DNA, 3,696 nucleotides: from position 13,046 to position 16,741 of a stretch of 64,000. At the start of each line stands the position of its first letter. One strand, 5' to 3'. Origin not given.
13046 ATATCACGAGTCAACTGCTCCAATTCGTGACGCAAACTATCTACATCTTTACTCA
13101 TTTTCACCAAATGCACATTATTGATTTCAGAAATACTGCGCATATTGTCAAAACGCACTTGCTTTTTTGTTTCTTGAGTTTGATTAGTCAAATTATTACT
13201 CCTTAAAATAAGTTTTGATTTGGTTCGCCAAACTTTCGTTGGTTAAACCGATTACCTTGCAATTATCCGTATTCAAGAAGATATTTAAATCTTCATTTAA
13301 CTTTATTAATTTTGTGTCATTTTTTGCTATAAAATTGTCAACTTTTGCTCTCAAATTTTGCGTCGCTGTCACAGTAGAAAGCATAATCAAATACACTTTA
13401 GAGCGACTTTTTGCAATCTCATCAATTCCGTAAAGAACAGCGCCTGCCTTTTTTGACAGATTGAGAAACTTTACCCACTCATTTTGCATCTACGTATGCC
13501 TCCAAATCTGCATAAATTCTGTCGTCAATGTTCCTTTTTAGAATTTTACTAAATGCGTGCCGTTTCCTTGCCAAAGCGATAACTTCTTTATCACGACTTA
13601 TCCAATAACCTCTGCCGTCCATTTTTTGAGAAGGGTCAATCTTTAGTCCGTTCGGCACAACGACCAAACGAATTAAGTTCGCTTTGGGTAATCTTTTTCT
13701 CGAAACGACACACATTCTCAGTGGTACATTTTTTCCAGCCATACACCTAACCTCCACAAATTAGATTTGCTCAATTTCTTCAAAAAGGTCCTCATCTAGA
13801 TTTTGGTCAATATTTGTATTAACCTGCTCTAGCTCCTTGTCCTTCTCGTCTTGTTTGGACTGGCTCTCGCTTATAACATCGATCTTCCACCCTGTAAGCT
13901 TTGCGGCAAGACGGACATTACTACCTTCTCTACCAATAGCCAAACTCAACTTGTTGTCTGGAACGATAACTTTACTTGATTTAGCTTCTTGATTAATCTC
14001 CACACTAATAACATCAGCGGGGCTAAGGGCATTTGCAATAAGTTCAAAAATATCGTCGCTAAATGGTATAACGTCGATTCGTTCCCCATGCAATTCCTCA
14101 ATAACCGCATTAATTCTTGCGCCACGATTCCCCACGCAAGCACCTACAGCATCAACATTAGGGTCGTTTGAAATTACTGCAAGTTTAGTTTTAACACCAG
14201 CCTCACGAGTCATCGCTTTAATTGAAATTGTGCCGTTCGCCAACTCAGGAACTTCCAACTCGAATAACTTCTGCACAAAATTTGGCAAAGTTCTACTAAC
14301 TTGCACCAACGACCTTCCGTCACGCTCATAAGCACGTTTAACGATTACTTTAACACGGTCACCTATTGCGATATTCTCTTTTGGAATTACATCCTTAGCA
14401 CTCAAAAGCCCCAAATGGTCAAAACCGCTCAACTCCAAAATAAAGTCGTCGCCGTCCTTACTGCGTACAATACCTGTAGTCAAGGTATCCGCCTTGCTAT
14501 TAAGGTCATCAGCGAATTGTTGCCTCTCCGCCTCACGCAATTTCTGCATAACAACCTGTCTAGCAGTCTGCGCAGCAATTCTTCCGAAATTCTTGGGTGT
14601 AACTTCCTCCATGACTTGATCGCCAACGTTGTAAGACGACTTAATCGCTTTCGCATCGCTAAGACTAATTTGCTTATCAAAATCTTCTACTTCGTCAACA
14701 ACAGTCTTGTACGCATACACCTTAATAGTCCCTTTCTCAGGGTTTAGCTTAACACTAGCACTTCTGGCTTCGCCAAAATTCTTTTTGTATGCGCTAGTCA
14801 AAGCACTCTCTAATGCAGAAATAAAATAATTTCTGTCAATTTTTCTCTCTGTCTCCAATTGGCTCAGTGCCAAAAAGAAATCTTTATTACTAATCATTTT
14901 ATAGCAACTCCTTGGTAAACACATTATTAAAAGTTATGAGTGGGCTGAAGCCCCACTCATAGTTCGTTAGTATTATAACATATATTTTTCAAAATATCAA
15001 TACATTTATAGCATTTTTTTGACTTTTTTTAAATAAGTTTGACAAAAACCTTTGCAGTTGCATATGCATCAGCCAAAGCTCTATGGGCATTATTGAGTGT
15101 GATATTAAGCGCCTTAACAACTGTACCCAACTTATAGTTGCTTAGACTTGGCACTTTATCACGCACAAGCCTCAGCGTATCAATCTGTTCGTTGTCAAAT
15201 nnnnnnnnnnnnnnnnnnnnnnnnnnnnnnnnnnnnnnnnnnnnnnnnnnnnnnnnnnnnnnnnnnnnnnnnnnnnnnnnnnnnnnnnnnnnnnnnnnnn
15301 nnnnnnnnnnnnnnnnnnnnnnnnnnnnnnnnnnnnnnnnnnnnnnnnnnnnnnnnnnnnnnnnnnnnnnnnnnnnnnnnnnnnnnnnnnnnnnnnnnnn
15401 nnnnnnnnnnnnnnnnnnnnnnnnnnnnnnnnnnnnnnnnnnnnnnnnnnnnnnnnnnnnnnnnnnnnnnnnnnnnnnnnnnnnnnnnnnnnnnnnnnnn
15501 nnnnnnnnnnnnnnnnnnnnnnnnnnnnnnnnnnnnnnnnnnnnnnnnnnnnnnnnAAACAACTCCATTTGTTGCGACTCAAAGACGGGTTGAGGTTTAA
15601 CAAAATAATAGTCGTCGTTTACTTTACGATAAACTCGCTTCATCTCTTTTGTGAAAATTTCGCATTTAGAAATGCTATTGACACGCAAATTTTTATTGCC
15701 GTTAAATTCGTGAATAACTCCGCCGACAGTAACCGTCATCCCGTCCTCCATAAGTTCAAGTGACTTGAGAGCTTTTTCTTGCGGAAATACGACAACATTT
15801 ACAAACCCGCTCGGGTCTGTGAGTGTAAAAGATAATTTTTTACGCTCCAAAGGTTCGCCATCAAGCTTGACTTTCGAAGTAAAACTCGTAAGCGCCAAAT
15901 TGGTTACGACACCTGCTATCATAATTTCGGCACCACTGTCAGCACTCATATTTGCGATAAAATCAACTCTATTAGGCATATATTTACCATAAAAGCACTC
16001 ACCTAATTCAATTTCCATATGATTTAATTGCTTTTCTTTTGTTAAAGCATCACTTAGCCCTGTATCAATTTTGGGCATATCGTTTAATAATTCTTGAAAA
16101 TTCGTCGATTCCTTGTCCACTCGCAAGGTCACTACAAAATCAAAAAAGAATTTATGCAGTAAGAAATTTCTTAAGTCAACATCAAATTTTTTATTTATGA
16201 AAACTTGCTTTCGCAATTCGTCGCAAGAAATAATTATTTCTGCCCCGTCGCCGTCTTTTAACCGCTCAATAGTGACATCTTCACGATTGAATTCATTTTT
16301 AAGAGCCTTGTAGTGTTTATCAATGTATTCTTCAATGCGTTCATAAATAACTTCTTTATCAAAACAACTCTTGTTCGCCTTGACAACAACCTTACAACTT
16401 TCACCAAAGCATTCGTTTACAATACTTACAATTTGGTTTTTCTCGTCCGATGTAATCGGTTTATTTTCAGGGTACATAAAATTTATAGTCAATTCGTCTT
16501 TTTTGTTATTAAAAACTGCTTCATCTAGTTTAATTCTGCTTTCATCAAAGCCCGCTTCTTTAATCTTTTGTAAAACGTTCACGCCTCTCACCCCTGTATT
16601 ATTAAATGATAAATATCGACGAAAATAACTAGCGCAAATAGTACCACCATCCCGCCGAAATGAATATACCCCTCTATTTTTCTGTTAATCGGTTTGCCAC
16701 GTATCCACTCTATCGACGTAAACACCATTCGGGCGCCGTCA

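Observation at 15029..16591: Stand-alone PolC N-terminal/OB plus DEDDh proofreading module in the polC slot, with no PHP or polymerase domains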

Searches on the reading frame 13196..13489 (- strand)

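Call 85: search_protein_families(library=ncbifam, proteins=[window:13196-13489:-], max_evalue=0.00001)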
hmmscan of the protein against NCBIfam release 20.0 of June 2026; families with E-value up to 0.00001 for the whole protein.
window:13196-13489:- (97 aa): 1 family
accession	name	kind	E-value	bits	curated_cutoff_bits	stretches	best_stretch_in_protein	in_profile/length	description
NF004078.0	PRK05583.1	equivalog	3e-10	40.1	77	1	1-96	1-99/104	ribosomal protein L7Ae family protein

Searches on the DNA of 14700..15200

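Call 83: search_rna_families(source=window, start=14700, end=15200, threshold=evalue, max_evalue=1)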
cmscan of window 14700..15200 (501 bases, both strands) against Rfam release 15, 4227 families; matches with E-value up to 1: 2.
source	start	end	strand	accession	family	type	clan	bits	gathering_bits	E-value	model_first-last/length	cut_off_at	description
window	14924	15005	-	RF02414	rli60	Gene; sRNA;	-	25.7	60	0.32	1-191/191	no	Listeria sRNA rli60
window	14742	14890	-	RF02195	TP53TG1_1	Gene; lncRNA;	-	17.8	40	0.38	1-153/153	no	TP53 target 1 conserved region 1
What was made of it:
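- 14935..14961 (-): GC-rich hairpin followed by ACTTTT, lying between the promoter-like site and the nusA start. It could be a leader, an attenuator, or the terminator of the upstream gene. No Rfam family matches it (call 83).
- Tried and rejected: The Rfam search of the spacer hairpin found nothing above noise (call 83).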

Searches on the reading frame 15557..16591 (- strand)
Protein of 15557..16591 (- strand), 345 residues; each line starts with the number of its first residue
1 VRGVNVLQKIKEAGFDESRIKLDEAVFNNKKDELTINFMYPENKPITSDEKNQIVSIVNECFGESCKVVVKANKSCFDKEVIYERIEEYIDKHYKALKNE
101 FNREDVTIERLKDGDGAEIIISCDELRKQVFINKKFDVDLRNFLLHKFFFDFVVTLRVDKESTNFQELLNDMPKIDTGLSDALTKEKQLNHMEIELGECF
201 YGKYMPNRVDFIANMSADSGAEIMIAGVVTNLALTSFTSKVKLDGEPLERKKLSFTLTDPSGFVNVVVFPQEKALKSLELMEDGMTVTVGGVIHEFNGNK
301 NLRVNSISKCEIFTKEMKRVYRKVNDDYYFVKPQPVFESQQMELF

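Call 16: search_solved_structures(query=A2, max_evalue=10, show_alignments=3)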
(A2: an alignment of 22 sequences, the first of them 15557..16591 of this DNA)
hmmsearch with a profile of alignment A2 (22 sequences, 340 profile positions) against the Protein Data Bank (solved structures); distinct sequences matched with E-value up to 10: 13.
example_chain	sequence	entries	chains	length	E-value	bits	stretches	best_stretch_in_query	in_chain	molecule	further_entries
9o7t_A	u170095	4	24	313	0.00067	22.2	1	231-307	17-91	Cmp-binding-factor 1 | YhaM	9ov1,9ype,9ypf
3m4p_A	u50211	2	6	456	0.026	17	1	247-294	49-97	Asparaginyl-tRNA synthetase, putative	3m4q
9unw_I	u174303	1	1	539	0.06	15.8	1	37-136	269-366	T-complex protein 1 subunit delta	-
6nr8_D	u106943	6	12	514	0.067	15.7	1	37-135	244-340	T-complex protein 1 subunit delta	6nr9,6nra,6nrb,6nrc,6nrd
9umt_B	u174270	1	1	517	0.067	15.6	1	37-135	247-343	T-complex protein 1 subunit delta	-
8sff_D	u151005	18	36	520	0.068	15.6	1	37-135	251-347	T-complex protein 1 subunit delta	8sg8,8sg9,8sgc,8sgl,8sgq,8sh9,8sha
8sfe_d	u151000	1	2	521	0.068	15.6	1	37-135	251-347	T-complex protein 1 subunit delta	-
3iyg_D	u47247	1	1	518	0.072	15.6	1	38-135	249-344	T-complex protein 1 subunit delta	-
6qb8_d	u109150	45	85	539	0.073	15.5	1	37-135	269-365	T-complex protein 1 subunit delta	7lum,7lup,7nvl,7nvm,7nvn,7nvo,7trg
9kcf_D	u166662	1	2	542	0.078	15.4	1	38-135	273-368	T-complex protein 1 subunit delta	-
4b2t_D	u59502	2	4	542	0.078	15.4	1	38-135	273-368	T-COMPLEX PROTEIN 1 SUBUNIT DELTA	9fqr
4gnx_B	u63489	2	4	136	1.3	11.4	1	244-297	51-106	Putative uncharacterized protein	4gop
6bwt_A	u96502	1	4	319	1.7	11.1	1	170-224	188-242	Thioredoxin reductase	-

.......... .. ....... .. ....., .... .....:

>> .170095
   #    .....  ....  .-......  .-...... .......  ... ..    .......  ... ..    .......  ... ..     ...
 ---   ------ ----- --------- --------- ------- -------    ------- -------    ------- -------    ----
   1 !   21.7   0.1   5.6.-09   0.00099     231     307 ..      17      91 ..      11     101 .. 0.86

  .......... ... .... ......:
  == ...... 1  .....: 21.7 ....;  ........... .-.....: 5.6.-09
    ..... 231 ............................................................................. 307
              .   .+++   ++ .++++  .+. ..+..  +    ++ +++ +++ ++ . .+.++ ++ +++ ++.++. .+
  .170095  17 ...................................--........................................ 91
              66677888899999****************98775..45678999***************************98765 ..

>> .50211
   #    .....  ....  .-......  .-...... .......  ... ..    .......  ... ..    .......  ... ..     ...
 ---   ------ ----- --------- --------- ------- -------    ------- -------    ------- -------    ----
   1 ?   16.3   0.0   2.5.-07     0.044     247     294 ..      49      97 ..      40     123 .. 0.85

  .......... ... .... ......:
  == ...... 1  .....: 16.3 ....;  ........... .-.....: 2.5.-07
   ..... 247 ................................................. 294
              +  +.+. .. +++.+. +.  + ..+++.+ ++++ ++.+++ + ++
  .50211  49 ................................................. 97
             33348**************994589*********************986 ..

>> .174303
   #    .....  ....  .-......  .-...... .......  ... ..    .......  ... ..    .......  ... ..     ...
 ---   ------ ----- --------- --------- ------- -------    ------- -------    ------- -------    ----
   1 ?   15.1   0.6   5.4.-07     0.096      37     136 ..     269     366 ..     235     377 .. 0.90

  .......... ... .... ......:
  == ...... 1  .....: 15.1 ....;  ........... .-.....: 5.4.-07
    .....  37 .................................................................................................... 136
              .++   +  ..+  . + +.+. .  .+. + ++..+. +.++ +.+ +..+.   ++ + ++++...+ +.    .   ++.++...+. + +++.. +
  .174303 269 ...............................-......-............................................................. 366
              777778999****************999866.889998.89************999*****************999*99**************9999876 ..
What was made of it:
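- On YhaM/Cbf1 OB-HD exonuclease: Only the OB aligns (call 16).
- Its best sequence hit there was the YhaM OB (call 16).
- Tried and rejected: The N-terminal profile (A2) against PDB sequences gave only the YhaM OB (E 7e-4) and no PolC (call 16).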

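Call 23: search_protein_representatives(alignment_id=A2)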
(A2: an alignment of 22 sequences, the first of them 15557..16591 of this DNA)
Query: 22 sequences, 340 profile positions. Proteins with E-value up to 0.001 (for the whole library): 703; up to 1e-10: 491; up to 1e-30: 220. The best 150 are listed.
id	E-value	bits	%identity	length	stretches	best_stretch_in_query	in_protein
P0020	1.2e-120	419.3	-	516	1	1-340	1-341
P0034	3.2e-103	362.0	-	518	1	2-340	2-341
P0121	2.9e-101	355.6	-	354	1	1-340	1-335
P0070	4.1e-101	355.1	-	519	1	1-340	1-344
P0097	1.0e-99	350.5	-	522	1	2-340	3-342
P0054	1.2e-92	327.2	-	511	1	1-340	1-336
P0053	1.2e-91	323.9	-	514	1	4-340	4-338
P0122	8.1e-83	294.9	-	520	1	2-340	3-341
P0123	1.1e-81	291.2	-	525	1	2-340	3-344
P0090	2.8e-79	283.2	-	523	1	2-340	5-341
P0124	3.8e-79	282.8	-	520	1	2-340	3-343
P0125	1.1e-76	274.8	-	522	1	2-340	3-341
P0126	1.0e-74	268.3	-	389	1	1-340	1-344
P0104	1.0e-74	268.3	-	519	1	1-340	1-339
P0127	6.0e-74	265.8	-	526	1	1-340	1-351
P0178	6.6e-47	176.8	-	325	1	13-307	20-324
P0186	1.1e-45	172.9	-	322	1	16-307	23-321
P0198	3.0e-44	168.1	-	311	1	11-307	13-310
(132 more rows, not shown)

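Call 52: find_encoding_contigs(protein=P0178, flank=10000, max_places=3)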
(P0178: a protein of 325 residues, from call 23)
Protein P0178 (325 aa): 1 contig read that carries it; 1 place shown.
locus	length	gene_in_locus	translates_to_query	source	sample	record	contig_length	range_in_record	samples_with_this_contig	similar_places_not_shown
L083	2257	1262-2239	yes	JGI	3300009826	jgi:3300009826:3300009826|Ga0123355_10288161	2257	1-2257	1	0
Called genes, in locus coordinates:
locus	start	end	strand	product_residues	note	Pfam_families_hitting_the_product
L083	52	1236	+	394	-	PF02163:Peptidase_M50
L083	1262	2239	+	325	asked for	-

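Call 53: find_encoding_contigs(protein=P0198, flank=10000, max_places=3)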
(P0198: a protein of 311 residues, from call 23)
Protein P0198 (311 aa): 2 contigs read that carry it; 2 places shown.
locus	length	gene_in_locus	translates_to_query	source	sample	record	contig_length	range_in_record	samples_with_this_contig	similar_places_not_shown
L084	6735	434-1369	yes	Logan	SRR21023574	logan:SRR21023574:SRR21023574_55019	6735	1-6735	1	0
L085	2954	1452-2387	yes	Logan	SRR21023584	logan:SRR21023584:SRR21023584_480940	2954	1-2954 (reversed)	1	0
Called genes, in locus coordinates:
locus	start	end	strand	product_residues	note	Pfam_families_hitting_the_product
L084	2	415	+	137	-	?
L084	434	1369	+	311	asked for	PF01336:tRNA_anti-codon (weak)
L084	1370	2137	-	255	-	PF04542:Sigma70_r2, PF04539:Sigma70_r3, PF08281:Sigma70_r4_2, PF04545:Sigma70_r4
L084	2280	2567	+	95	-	PF05239:PRC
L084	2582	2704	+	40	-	-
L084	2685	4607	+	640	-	PF00456:Transketolase_N, PF13292:DXP_synthase_N (weak), PF00676:E1_dh, PF02779:Transket_pyr, PF02780:Transketolase_C (weak), PF22613:Transketolase_C_1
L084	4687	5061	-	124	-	-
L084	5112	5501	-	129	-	PF12685:SpoIIIAH (weak)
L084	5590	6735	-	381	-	?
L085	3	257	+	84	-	?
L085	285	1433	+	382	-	PF02163:Peptidase_M50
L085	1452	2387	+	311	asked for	PF01336:tRNA_anti-codon (weak)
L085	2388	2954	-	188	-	?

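Call 54: find_encoding_contigs(protein=P0186, flank=10000, max_places=3)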
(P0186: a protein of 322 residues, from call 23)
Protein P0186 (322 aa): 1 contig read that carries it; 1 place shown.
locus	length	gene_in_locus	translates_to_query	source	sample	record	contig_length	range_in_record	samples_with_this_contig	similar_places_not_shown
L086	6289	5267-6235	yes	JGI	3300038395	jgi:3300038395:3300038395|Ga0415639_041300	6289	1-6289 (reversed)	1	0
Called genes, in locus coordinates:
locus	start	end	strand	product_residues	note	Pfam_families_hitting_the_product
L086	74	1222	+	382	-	PF01546:Peptidase_M20, PF07687:M20_dimer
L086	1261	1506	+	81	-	-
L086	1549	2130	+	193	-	PF01765:RRF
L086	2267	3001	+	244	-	PF01255:Prenyltransf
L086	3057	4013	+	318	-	PF01148:CTP_transf_1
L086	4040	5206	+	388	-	PF02163:Peptidase_M50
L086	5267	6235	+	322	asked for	PF01336:tRNA_anti-codon (weak)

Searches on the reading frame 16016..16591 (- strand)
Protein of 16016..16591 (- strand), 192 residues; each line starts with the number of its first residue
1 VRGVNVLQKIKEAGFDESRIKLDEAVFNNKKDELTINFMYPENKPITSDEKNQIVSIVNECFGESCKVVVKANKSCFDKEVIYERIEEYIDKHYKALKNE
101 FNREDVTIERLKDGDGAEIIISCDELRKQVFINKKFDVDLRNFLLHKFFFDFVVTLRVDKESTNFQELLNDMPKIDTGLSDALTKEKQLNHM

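Call 62: predict_structure(alignment_id=A3)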
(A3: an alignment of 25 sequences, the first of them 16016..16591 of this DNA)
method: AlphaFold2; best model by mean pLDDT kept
length: 192 residues; sequences in the alignment: 25
mean_pLDDT: 86.2   pTM: 0.70
mean pLDDT of the five models: 86.2, 82.1, 81.9, 80.4, 78.8
residues with pLDDT >= 90: 133; 70-90: 24; 50-70: 30; < 50: 5
segments of 3 or more residues with pLDDT < 50: 1-3
pLDDT, mean of each block of 10 residues (from residue 1): 73 91 95 96 94 96 95 93 94 87 93 90 92 94 94 93 63 55 58 45
secondary structure, 60 per line:
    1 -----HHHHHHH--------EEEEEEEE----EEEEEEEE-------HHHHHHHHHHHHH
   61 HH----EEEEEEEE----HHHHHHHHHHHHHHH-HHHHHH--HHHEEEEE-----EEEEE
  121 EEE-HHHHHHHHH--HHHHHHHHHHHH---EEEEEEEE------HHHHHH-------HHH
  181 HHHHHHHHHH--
elements in order: H6-12 E21-28 E33-40 H48-62 E67-74 H79-93 H95-100 E106-110 E116-123 H125-133 H136-147 E151-158 H165-170 H178-190

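Call 65: fold_search(model_id=the predicted structure, library=pdb)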
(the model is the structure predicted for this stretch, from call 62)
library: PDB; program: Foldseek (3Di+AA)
matches with E <= 10: 1001; with E <= 0.001: 0
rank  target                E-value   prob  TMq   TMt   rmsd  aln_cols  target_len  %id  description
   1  6rjs_A                3.6e-03  0.82  0.23  0.14  14.6       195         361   12  Inter-dimeric interface controls function and stability of S-methionine adenosyltransferase from U. urealiticum (released 2019-09-25)
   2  6xmv                  3.8e-03  0.85  0.23  0.16  16.6       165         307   10  The crystal structure of Neisseria gonorrhoeae DolP (NGO1985) (released 2021-11-17)
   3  8rjx_MODEL_1_A        4.4e-03  0.77  0.23  0.25  17.2       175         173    9  Solution structure of osmoregulator OsmY from E. coli. (released 2024-07-03)
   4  4alz                  4.6e-03  0.96  0.29  0.29  10.2       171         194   10  The Yersinia T3SS basal body component YscD reveals a different structural periplasmatic domain organization to known ho (released 2013-04-24)
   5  8axn_C                5.0e-03  0.96  0.32  0.30  10.8       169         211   11  Inner membrane ring and secretin N0 N1 domains of the type 3 secretion system of Shigella flexneri (released 2023-03-01)
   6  6rjs_D                5.0e-03  0.80  0.24  0.15  14.4       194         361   12  Inter-dimeric interface controls function and stability of S-methionine adenosyltransferase from U. urealiticum (released 2019-09-25)
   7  3gr1_H                5.3e-03  0.96  0.35  0.35   6.7       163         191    8  Periplasmic domain of the T3SS inner membrane protein PrgH from S.typhimurium (fragment 170-392) (released 2009-05-19)
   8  8axn_A                5.6e-03  0.98  0.35  0.32   7.8       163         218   12  Inner membrane ring and secretin N0 N1 domains of the type 3 secretion system of Shigella flexneri (released 2023-03-01)
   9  4bts_A3               6.4e-03  0.66  0.26  0.25  16.7       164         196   13  THE CRYSTAL STRUCTURE OF THE EUKARYOTIC 40S RIBOSOMAL SUBUNIT IN COMPLEX WITH EIF1 AND EIF1A (released 2013-07-17)
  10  4v8m_A4               7.7e-03  0.75  0.26  0.26  14.8       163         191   11  High-resolution cryo-electron microscopy structure of the Trypanosoma brucei ribosome (released 2014-07-09)
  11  6rk5_A                7.7e-03  0.60  0.22  0.13  15.0       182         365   12  Inter-dimeric interface controls function and stability of S-methionine adenosyltransferase from U. urealiticum (released 2019-09-25)
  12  6ke6_SI               8.2e-03  0.54  0.23  0.25  15.5       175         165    7  3.4 angstrom cryo-EM structure of yeast 90S small subunit preribosome (released 2020-08-05)
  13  7ah9_7A               8.8e-03  0.90  0.34  0.31   7.0       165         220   12  Substrate-engaged type 3 secretion system needle complex from Salmonella enterica typhimurium - SpaR state 1 (released 2021-03-17)
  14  6v4v                  9.4e-03  0.75  0.24  0.30  14.7       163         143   10  The crystal structure of BonA from Acinetobacter baumannii (released 2021-06-02)
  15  9y4h_AH               1.0e-02  0.72  0.26  0.27  17.1       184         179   15  Structure of guinea pig ribosome with P/E-tRNA and mRNA (released 2026-02-18)
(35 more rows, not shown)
